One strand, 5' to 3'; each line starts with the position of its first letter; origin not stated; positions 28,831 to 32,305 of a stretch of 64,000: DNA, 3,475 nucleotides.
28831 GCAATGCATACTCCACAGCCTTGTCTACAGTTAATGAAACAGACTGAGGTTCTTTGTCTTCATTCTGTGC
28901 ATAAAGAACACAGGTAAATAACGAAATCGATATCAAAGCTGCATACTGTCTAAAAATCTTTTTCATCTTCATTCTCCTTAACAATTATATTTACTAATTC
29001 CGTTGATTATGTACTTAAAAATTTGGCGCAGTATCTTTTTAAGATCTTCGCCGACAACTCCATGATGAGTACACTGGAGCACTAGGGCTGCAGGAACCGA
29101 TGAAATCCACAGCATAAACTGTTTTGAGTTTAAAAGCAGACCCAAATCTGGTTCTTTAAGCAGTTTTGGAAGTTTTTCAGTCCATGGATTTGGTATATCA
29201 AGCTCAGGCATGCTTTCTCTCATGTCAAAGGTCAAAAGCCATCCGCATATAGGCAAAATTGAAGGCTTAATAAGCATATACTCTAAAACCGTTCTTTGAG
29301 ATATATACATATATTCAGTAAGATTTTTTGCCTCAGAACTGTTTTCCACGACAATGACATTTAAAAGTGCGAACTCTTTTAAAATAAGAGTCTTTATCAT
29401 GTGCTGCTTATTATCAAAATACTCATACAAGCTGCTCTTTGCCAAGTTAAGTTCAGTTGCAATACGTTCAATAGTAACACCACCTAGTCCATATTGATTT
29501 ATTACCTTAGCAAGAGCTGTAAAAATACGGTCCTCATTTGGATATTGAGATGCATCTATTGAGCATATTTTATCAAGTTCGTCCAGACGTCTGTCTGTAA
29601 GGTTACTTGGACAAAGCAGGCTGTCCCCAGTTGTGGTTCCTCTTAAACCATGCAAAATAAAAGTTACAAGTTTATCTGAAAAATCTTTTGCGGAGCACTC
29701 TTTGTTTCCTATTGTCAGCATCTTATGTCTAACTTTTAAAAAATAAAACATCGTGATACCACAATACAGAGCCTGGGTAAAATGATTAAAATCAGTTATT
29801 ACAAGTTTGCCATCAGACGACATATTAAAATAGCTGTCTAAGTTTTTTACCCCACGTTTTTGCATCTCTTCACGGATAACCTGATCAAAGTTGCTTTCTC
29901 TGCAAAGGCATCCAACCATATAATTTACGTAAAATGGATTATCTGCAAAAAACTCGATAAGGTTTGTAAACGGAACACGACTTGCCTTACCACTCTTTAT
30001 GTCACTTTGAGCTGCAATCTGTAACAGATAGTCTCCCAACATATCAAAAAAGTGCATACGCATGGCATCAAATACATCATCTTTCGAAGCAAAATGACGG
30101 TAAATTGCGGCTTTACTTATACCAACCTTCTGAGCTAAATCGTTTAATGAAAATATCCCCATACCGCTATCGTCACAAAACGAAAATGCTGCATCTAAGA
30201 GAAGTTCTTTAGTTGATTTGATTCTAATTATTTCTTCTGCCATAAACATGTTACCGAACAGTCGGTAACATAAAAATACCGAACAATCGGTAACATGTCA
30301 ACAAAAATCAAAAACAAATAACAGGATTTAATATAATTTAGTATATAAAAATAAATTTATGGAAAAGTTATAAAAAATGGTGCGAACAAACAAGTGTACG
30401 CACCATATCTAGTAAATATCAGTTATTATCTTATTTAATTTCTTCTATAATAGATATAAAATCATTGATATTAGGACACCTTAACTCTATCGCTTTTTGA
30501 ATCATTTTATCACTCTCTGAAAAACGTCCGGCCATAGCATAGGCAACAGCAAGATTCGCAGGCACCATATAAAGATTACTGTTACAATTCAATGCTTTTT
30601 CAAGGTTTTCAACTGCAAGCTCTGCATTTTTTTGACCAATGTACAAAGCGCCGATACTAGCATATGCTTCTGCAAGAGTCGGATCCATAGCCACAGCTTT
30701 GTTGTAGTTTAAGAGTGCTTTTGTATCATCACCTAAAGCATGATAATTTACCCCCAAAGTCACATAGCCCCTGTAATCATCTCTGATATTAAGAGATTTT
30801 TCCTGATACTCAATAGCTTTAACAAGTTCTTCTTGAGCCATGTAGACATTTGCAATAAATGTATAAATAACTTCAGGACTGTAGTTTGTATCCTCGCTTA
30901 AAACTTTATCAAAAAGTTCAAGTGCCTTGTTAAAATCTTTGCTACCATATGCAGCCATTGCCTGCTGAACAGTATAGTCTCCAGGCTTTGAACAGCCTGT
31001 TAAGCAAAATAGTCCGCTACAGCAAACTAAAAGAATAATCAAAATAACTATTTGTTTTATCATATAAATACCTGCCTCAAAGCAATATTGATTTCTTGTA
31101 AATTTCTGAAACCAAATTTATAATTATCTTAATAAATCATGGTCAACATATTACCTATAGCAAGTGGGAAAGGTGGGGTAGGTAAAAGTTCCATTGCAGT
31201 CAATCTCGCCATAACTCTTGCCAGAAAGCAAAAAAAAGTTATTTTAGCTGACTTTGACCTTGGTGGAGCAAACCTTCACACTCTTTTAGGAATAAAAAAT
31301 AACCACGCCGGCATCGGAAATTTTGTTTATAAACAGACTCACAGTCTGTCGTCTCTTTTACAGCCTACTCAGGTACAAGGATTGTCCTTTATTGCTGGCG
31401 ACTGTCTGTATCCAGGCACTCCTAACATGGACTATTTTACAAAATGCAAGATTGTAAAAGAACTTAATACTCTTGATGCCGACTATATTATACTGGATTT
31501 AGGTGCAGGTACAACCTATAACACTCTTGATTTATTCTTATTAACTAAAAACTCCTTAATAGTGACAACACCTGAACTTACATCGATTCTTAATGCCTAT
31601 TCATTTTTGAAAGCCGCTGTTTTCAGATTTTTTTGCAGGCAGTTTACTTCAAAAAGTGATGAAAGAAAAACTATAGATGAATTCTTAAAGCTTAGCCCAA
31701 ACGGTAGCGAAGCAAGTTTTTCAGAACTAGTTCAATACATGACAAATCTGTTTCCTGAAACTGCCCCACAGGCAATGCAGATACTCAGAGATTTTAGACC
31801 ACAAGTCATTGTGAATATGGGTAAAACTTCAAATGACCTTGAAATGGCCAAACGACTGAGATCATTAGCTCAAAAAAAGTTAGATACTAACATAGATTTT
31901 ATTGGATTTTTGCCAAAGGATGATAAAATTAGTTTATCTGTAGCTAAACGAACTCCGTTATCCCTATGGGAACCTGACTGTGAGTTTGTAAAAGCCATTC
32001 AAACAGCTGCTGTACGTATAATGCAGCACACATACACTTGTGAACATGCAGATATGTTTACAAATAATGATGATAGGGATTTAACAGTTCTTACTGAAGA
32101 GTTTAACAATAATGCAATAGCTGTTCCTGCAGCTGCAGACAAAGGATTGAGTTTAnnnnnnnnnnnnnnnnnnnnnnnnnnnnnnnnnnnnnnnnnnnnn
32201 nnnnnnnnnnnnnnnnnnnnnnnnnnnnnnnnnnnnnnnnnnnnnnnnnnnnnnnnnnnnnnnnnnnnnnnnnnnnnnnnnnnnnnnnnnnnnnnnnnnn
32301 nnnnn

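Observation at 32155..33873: Soluble degenerate chemoreceptor carrying a CheZ-like DxxxQ motif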

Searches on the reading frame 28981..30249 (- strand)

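Call 6: search_protein_families(library=pfam, proteins=[window:28981-30249:-], max_evalue=0.001)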
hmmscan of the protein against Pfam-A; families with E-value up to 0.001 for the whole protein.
window:28981-30249:- (423 aa): 3 families
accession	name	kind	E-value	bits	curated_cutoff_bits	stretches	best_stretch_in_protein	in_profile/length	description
PF00440.29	TetR_N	-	1.2e-22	79.8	24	2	17-63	1-47/47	Bacterial regulatory proteins, tetR family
PF04967.18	HTH_10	-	0.00014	22.1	23.1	0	34-52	25-43/53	HTH DNA binding domain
PF02796.21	HTH_7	-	0.00041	20.9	23.8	0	257-278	21-42/45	Helix-turn-helix domain of resolvase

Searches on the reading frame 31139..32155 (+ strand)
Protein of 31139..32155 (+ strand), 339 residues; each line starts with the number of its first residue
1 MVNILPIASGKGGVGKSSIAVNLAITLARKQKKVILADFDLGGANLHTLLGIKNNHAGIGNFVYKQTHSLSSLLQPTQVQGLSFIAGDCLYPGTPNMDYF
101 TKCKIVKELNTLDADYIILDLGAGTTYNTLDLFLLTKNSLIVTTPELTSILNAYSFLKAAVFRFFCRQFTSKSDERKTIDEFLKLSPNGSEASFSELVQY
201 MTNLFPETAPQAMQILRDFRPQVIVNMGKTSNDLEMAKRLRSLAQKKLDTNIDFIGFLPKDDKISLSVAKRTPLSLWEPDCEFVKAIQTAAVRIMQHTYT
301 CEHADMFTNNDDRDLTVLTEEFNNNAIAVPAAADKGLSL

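Call 3: search_protein_families(library=pfam, proteins=[window:31139-32155:+], max_evalue=1)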
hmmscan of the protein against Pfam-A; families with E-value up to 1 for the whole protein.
window:31139-32155:+ (339 aa): 10 families
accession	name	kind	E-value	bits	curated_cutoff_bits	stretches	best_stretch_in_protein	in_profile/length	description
PF10609.15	ParA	-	4.6e-21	75.8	27.1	1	3-152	4-152/246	NUBPL iron-transfer P-loop NTPase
PF01656.29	CbiA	-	8.8e-16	58.4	25.4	1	7-273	3-124/125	CobQ/CobB/MinD/ParA nucleotide binding domain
PF13614.12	AAA_31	-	4.3e-10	40.2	27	1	4-89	3-88/177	AAA domain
PF00142.24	Fer4_NifH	-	8.5e-06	25.9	25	1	10-58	7-55/271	4Fe-4S iron sulfur cluster binding proteins, NifH/frxC family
PF02374.21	ArsA_ATPase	-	2.6e-05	24.1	24.3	1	8-38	6-36/305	Anion-transporting ATPase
PF09140.17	MipZ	-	0.00041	20.2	20.7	1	7-51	5-49/262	ATPase MipZ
PF06564.18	CBP_BcsQ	-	0.0026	17.8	21.3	1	5-39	4-38/234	Cellulose biosynthesis protein BcsQ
PF16575.11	CLP1_P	-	0.0035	17.6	26.6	1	10-45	1-36/188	mRNA cleavage and polyadenylation factor CLP1 P-loop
PF13481.12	AAA_25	-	0.096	12.7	27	1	7-31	37-61/195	AAA domain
PF02562.22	PhoH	-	0.27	11.1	27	0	7-34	23-52/205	PhoH-like protein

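Call 4: search_protein_families(library=ncbifam, proteins=[window:31139-32155:+], max_evalue=1)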
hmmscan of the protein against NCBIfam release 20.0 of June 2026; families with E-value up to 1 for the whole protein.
window:31139-32155:+ (339 aa): 34 families (the best 25 are shown)
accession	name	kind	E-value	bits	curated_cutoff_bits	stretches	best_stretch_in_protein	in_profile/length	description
TIGR01968.1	minD_bact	equivalog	6.3e-22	78.2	212.9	2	3-153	2-151/261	septum site-determining protein MinD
TIGR01969.1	minD_arch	subfamily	1.2e-20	73.8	201.75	1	4-154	2-149/251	cell division ATPase MinD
NF041136.1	MrpORP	equivalog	1.4e-19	70.6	450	2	6-150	9-153/365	iron-sulfur cluster carrier protein MrpORP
NF008669.0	PRK11670.1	equivalog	2.4e-13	49.7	348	1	3-153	108-257/369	iron-sulfur cluster carrier protein ApbC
NF008079.0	PRK10818.1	equivalog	3.2e-13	49.6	508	1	1-154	1-154/270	septum site-determining protein MinD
TIGR03018.1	pepcterm_TyrKin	hypoth_equivalog_domain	5.2e-12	45.5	230.65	1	3-87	36-121/207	XrtA-associated tyrosine autokinase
TIGR01007.1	eps_fam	subfamily_domain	4.9e-11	42.6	108.05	1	3-121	18-135/204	polysaccharide biosynthesis tyrosine autokinase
NF047398.1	AAA_KGGVGR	domain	7.3e-10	39.5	90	1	6-66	6-68/190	KGGVGR-motif variant AAA ATPase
TIGR03371.1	cellulose_yhjQ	equivalog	1e-08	35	157.85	1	3-96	2-94/246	cellulose biosynthesis protein BcsQ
NF041546.1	ParA_partition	equivalog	7.3e-08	32.2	180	1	5-42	2-39/203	ParA family partition ATPase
NF008568.0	PRK11519.1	equivalog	7.7e-08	31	1068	1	3-90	527-612/720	tyrosine-protein kinase Wzc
TIGR01287.1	nifH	equivalog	3.9e-06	26.4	394.35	1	10-50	7-47/275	nitrogenase iron protein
TIGR03815.1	CpaE_hom_Actino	equivalog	7.4e-06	25.3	154.45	1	6-159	115-268/340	septum site-determining protein Ssd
TIGR00345.1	GET3_arsA_TRC40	subfamily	1.2e-05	25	135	1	9-37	3-31/299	TRC40/GET3/ArsA family transport-energizing ATPase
TIGR04291.1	arsen_driv_ArsA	equivalog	2e-05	23.5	650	1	9-40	9-40/565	arsenical pump-driving ATPase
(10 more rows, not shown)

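Call 80: search_solved_structures(query=window:31139-32155:+, max_evalue=0.00001)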
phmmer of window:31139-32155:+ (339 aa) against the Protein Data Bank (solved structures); distinct sequences matched with E-value up to 0.00001: 19.
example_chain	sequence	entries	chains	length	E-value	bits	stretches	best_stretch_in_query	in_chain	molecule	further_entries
4rz2_A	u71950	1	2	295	7.8e-24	87.5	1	5-158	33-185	Site-determining protein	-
4rz3_A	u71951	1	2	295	1e-22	83.9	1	5-158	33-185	Site-determining protein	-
5j1j_A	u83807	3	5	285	2.5e-13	53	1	2-159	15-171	Site-determining protein | Transcriptional antiactivator FleN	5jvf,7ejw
8zkc_A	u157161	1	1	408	5.8e-13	51.8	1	3-153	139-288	Iron-sulfur cluster carrier protein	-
1g3q_A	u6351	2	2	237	1.4e-12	50.5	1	3-152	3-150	CELL DIVISION INHIBITOR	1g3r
1ion_A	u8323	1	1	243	1.8e-12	50.2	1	1-152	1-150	PROBABLE CELL DIVISION INHIBITOR MIND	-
8pb9_A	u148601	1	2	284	3.3e-12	49.3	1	2-159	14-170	Antiactivator FleN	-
8p53_A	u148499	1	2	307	4.9e-12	48.8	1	2-159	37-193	Antiactivator FleN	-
3q9l_A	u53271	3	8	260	1.8e-11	46.9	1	1-156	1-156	Septum site-determining protein minD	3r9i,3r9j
4v03_A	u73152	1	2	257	5e-11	45.5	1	1-153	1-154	SITE-DETERMINING PROTEIN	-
6riq_C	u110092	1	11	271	1.7e-10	43.7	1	1-155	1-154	Site-determining protein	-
4v02_A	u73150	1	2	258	6.8e-10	41.7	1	1-153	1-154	SITE-DETERMINING PROTEIN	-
3vx3_A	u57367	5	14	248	9.6e-10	41.2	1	3-149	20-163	ATPase involved in chromosome partitioning, ParA/MinD family, Mrp homolog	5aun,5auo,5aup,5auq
1hyq_A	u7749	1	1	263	4.7e-09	39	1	1-153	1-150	CELL DIVISION INHIBITOR (MIND-1)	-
6z0p_A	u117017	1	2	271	1.7e-07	33.9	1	8-96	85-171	BceF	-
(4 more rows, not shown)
